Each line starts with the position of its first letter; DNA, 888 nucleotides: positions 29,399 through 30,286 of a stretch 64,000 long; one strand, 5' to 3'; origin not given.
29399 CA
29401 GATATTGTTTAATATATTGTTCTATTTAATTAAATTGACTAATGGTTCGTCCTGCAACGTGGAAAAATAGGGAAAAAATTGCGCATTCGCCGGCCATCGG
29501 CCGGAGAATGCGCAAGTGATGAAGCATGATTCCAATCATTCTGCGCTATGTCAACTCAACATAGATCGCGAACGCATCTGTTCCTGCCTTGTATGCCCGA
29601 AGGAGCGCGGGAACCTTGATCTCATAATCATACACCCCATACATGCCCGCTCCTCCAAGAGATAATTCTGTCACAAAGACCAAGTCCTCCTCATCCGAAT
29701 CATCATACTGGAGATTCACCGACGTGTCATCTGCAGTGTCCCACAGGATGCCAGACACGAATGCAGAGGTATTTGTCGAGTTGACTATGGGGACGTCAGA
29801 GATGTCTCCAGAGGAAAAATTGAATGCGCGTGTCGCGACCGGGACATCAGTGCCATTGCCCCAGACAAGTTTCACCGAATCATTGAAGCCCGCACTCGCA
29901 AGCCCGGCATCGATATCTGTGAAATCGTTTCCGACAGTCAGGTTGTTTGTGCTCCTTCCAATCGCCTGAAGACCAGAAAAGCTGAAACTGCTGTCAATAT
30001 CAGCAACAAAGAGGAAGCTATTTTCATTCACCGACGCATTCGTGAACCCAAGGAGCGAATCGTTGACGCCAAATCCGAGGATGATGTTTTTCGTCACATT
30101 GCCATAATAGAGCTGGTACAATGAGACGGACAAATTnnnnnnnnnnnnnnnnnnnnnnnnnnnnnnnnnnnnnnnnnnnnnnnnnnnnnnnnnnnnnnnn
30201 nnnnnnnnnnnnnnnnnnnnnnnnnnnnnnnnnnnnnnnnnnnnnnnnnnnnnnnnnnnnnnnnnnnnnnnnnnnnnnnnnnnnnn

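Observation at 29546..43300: The two giant genes overlap by ATGA and share a homologous CARDB plus ~190-aa C-terminal module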

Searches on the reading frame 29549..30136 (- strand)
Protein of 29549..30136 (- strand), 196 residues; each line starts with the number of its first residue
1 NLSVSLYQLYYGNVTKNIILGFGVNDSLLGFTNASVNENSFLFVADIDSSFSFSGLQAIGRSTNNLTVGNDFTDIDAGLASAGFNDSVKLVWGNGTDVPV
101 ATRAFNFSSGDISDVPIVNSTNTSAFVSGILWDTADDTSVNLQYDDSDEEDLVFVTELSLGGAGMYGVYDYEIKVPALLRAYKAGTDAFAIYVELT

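Call 11: search_protein_families(library=ncbifam, proteins=[window:29549-30136:-], max_evalue=1)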
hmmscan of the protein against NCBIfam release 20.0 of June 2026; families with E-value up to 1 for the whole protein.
window:29549-30136:- (196 aa): 0 families

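Call 12: find_homologous_proteins(query=window:29549-30136:-, max_evalue=0.001)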
Query window:29549-30136:- (196 aa): 15 proteins with E <= 0.001 among 264 candidates.
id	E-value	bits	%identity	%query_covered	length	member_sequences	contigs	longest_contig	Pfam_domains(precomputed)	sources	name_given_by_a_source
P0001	6.3e-52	194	53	99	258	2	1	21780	-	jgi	jgi:hypothetical protein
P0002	6.1e-40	155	48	99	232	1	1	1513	-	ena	-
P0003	1.9e-36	144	44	99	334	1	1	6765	PF07705.18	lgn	-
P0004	2.8e-36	143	44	99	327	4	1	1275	PF07705.18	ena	-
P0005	3.3e-35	140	43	99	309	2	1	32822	PF07705.18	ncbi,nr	ncbi:MAG: CARDB domain-containing protein [Nanoarchaeota archaeon]|nr:CARDB domain-containing protei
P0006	4.2e-35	139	43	99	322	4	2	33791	PF07705.18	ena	-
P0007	2.5e-34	137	47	99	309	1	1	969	PF07705.18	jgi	jgi:hypothetical protein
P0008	6.1e-34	136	42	99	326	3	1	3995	PF07705.18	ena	-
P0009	3.7e-33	133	44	98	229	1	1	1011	-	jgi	-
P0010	4.4e-33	133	40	99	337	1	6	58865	PF07705.18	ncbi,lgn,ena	ncbi:MAG: CARDB domain-containing protein [Nanoarchaeota archaeon]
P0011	4.9e-32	129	47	80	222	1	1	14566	-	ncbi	ncbi:hypothetical protein ACFLTH_12330, partial [Bacteroidota bacterium]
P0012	6.4e-30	122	51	65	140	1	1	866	-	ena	-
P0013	2.5e-27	114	43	79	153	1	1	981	-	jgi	jgi:hypothetical protein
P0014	7.0e-23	99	41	79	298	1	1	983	PF07705.18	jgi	jgi:hypothetical protein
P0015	1.8e-18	85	37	91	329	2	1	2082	PF07705.18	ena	-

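Call 14: find_encoding_contigs(protein=P0010, flank=10000, max_places=3)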
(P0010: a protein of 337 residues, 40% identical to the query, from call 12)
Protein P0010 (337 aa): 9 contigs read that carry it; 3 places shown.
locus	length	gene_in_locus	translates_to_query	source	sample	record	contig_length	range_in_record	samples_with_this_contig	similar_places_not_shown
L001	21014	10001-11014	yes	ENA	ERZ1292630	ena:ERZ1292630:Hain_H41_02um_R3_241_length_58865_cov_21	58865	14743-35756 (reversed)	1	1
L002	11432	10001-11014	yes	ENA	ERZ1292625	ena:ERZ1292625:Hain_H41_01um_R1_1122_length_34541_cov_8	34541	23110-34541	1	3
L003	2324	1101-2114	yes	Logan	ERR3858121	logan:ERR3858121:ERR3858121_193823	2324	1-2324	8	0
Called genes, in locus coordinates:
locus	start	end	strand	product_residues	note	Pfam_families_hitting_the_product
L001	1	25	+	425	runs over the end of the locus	PF00162:PGK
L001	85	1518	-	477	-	-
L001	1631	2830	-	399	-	PF01926:MMR_HSR1, PF02421:FeoB_N (weak), PF08438:YGR210-like_G4, PF02824:TGS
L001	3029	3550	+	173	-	PF04307:YdjM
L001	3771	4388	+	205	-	-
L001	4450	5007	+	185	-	-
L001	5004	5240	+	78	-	-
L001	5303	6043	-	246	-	-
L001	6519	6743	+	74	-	-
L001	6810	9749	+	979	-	-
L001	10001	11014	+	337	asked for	PF07705:CARDB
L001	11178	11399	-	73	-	-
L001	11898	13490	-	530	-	-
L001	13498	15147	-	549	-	-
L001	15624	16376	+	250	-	PF00106:adh_short, PF08659:KR, PF23441:SDR, PF13561:adh_short_C2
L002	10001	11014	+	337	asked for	PF07705:CARDB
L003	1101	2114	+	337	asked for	PF07705:CARDB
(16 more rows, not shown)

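Call 15: find_encoding_contigs(protein=P0005, flank=10000, max_places=3)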
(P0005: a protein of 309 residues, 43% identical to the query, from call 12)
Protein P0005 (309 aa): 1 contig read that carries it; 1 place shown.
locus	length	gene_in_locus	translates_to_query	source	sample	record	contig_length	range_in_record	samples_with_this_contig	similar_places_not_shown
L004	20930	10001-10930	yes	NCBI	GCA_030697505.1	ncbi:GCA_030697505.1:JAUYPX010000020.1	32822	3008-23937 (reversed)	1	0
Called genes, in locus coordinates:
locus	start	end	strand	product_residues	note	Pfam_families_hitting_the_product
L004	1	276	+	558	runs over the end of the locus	PF00004:AAA (weak), PF07724:AAA_2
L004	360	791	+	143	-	-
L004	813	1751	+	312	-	PF01663:Phosphodiest, PF01676:Metalloenzyme, PF00884:Sulfatase (weak)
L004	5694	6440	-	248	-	-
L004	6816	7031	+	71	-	-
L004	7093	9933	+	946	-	-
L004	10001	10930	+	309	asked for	PF07705:CARDB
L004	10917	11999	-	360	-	-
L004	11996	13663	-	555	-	-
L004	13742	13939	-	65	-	-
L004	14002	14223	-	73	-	-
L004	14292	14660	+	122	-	-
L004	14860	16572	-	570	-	PF04675:DNA_ligase_A_N, PF01068:DNA_ligase_A_M, PF09414:RNA_ligase, PF04679:DNA_ligase_A_C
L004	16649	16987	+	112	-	-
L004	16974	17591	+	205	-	PF10637:Ofd1_CTDD (faint), PF13640:2OG-FeII_Oxy_3, PF13661:2OG-FeII_Oxy_4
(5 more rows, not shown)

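Call 29: predict_structure(alignment_id=A2)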
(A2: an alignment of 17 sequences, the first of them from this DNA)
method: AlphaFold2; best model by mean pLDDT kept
length: 196 residues; sequences in the alignment: 17
mean_pLDDT: 66.4   pTM: 0.67
mean pLDDT of the five models: 66.4, 65.1, 62.2, 58.5, 50.5
residues with pLDDT >= 90: 23; 70-90: 82; 50-70: 26; < 50: 65
segments of 3 or more residues with pLDDT < 50: 1-37, 163-170, 172-189
pLDDT, mean of each block of 10 residues (from residue 1): 28 37 41 49 67 84 87 85 81 88 84 87 76 83 84 78 47 40 43 53
secondary structure, 60 per line:
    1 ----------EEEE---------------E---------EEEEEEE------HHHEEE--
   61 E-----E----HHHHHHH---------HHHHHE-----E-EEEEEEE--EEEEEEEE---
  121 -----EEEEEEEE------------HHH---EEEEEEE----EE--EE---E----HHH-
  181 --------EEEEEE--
elements in order: E11-14 E40-46 E56-58 H72-78 H88-92 E101-107 E110-117 E126-133 E152-158 E189-194

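Call 30: search_protein_representatives(alignment_id=A2)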
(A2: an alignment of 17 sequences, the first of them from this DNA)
Query: 17 sequences, 194 profile positions. Proteins with E-value up to 0.001 (for the whole library): 806; up to 1e-10: 782; up to 1e-30: 649. The best 150 are listed.
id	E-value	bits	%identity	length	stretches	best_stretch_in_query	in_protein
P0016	4.5e-75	267.8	-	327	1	1-194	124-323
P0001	4.9e-74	264.5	-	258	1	2-194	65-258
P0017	3.2e-69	248.8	-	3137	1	2-194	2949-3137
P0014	9.4e-69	247.2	-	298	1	1-194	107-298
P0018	2.0e-68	246.1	-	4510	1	2-194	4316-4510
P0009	1.2e-67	243.6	-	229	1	3-193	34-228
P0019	4.9e-67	241.6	-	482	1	2-194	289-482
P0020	6.5e-67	241.2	-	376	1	3-194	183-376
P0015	1.3e-66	240.3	-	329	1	2-193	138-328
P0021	3.4e-66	238.9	-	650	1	2-194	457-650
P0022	9.9e-66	237.4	-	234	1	2-193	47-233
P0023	2.0e-65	236.4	-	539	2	2-194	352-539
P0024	5.9e-65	234.8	-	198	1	1-193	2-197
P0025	7.7e-65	234.5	-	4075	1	2-194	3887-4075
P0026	1.0e-64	234.0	-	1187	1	2-193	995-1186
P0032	3.4e-64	232.3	-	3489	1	2-193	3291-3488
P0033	4.2e-64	232.0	-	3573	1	2-194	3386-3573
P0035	7.4e-64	231.2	-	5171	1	2-194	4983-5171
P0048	2.9e-62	226.0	-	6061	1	2-194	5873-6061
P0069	5.0e-61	222.0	-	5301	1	2-194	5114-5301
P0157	1.3e-57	210.9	-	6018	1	2-193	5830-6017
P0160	1.3e-57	210.8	-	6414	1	2-194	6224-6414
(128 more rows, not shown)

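Call 35: list_cluster_members(proteins=[P0018, P0017, P0025, P0035, P0048, P0160, P0157, P0069, P0033, P0032])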
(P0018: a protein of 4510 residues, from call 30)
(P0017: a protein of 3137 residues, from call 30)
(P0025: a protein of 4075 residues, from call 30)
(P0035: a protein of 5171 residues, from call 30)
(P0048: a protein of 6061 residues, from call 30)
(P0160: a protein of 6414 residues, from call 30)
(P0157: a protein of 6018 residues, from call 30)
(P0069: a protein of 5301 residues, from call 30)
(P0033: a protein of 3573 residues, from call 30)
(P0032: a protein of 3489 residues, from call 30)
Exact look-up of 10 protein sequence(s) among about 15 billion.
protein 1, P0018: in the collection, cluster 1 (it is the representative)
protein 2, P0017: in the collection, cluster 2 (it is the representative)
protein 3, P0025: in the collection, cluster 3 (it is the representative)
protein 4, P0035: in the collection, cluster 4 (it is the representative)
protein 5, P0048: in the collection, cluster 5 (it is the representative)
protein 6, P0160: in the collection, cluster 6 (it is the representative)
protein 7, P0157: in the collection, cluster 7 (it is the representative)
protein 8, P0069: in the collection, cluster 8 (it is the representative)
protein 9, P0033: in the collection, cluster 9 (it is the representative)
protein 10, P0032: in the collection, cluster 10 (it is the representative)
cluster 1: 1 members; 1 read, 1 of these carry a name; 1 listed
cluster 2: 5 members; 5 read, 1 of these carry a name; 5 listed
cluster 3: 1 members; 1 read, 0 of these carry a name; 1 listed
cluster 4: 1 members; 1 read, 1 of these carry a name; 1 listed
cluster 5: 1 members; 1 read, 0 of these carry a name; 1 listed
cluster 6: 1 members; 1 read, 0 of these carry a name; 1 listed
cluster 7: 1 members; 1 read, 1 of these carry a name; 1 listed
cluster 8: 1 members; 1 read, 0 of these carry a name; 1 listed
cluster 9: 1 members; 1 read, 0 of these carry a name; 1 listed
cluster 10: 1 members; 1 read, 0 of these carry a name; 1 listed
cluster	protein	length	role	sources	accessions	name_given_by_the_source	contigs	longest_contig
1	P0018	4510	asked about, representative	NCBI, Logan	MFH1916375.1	MAG: Ig-like domain-containing protein [Nanoarchaeota archaeon]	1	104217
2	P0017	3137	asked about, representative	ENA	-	-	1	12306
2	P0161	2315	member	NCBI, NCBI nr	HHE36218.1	MAG TPA: hypothetical protein ENL16_00200, partial [Candidatus Woesearchaeota archaeon] | hypothetical protein [Candidatus Woesearchaeota archaeon]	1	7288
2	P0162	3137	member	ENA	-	-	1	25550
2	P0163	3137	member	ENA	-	-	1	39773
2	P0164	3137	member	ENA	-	-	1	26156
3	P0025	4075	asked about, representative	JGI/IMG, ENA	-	-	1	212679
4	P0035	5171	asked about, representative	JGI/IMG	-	hypothetical protein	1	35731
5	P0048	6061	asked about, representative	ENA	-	-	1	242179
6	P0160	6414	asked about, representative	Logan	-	-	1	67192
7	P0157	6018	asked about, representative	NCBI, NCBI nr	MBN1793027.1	DUF2341 domain-containing protein [Candidatus Woesearchaeota archaeon]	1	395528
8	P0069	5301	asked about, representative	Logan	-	-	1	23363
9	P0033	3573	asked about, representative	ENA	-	-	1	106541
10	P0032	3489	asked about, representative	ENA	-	-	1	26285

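Call 36: find_related_loci(query=A2, collection=genome_contigs, flank=10000)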
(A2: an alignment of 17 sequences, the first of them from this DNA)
Query A2 (196 aa) in genome_contigs; peptide patterns used: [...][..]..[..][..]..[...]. (x = any residue, [..] = any of these).
82 stretches matched a pattern; 55 encode a relative of the query (tblastn E <= 1e-3); 54 distinct loci.
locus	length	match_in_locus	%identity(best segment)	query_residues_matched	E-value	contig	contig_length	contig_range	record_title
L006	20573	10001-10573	51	4-195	4e-58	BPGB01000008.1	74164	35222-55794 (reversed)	MAG: Candidatus Woesearchaeota archaeon KatS3mg002 DNA, contig_4532, whole genome shotgun sequence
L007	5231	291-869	51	2-195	3e-57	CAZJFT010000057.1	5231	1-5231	MAG TPA_asm: uncultured Methanosarcinales archaeon isolate binchicken_co22_118 genome assembly, contig: NODE_15007_lengt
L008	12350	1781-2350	50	4-196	3e-56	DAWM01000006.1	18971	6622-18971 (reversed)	MAG TPA_asm: Candidatus Woesearchaeota archaeon UBA119 UBA119_contig_920, whole genome shotgun sequence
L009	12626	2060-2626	50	4-195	7e-53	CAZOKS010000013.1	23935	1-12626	MAG TPA_asm: uncultured Methanosarcinales archaeon isolate binchicken_co256_1010 genome assembly, contig: NODE_3868_leng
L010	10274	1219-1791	47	4-195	7e-52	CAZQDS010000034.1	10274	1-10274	MAG TPA_asm: uncultured Methanosarcinales archaeon isolate SRP173033_co2_62 genome assembly, contig: NODE_3607_length_10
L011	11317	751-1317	49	4-195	1e-50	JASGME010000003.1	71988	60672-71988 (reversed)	MAG: Candidatus Woesearchaeota archaeon isolate DJKA123_ANT-F21_bin.33 scaffold_51, whole genome shotgun sequence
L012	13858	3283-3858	44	2-195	6e-46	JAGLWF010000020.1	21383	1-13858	MAG: Nanoarchaeota archaeon isolate RS_12_14 ZL285.bin.14.fa_20, whole genome shotgun sequence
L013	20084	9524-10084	43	7-195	1e-44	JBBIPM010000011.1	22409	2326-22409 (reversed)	MAG: Candidatus Woesearchaeota archaeon isolate PGF172224_bin_302 NODE_799_length_22409_cov_7.503087, whole genome shotg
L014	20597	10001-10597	43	2-195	6e-44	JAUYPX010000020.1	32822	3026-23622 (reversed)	MAG: Nanoarchaeota archaeon isolate C4_metabat.bin.63 C4_k141_298242, whole genome shotgun sequence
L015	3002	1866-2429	45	2-195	1e-41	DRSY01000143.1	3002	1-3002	MAG TPA_asm: Candidatus Woesearchaeota archaeon isolate HyVt-71 Ga0136651_10029511, whole genome shotgun sequence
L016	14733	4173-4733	41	2-195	6e-41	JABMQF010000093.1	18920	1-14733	MAG: Candidatus Woesearchaeota archaeon isolate bin.595 k141_4882016, whole genome shotgun sequence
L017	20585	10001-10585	43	1-195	2e-40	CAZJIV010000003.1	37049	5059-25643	MAG TPA_asm: Candidatus Woesearchaeota archaeon isolate binchicken_co150_352 genome assembly, contig: NODE_2357_length_3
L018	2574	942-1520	40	1-195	6e-40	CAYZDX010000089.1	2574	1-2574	MAG TPA_asm: Candidatus Woesearchaeota archaeon isolate binchicken_co19_568 genome assembly, contig: NODE_76523_length_2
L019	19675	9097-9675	41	2-195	1e-39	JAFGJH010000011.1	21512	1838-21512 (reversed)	MAG: Candidatus Woesearchaeota archaeon isolate Zod_Metabat.265 k87_3870053, whole genome shotgun sequence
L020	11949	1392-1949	45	4-195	3e-39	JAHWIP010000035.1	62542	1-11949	MAG: Candidatus Woesearchaeota archaeon isolate YT2_088 k127_22684656, whole genome shotgun sequence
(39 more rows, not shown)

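Call 59: search_solved_structures(query=A2, max_evalue=1)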
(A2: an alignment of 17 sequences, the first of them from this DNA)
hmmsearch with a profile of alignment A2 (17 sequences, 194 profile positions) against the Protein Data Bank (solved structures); distinct sequences matched with E-value up to 1: 6.
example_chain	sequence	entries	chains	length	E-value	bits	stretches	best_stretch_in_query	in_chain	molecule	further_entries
6v7z_E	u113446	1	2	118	0.0029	20.5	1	52-118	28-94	Nanobody VHH ID22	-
4wen_B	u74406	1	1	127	0.28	14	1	51-112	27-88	Anti-F4+ETEC bacteria VHH variable region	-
6xyf_A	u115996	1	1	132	0.49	13.2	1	79-135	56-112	Nanobody 22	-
6xym_A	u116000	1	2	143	0.55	13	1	79-135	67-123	Nbe-LBM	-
6y1r_A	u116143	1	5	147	0.58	12.9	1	79-135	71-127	Nb22-LBT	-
7znu_A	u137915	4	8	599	0.73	12.6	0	102-143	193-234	Beta-(1-->2)glucan export ATP-binding/permease protein NdvA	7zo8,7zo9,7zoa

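Call 68: search_protein_families(library=pfam, alignment_id=A4, max_evalue=0.001)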
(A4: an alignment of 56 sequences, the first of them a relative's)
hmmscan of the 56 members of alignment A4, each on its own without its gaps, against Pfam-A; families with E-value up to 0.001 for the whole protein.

A. member 1, P0016 (327 aa): 1 family
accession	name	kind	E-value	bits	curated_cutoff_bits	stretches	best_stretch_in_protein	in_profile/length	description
PF07705.17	CARDB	-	1e-11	45.4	22.7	1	24-122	3-100/101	CARDB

B. families by the number of members that match (of 56 scanned): 10 families
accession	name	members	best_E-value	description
PF07705.17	CARDB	45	5.6e-17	CARDB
PF19077.6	Big_13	5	3.7e-12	Bacterial Ig-like domain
PF13385.13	Laminin_G_3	4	1.7e-28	Concanavalin A-like lectin/glucanases superfamily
PF13750.12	Big_3_3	2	1.2e-09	Bacterial Ig-like domain (group 3)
PF17957.7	Big_7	2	0.00041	Bacterial Ig domain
PF24517.2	CBM96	1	1e-14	Carbohydrate-binding module family 96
PF02210.31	Laminin_G_2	1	3.8e-06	Laminin G domain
PF00054.30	Laminin_G_1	1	0.00017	Laminin G domain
PF22352.2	K319L-like_PKD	1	0.00043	K319L-like, PKD domain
PF07610.17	DUF1573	1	0.00089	Protein of unknown function (DUF1573)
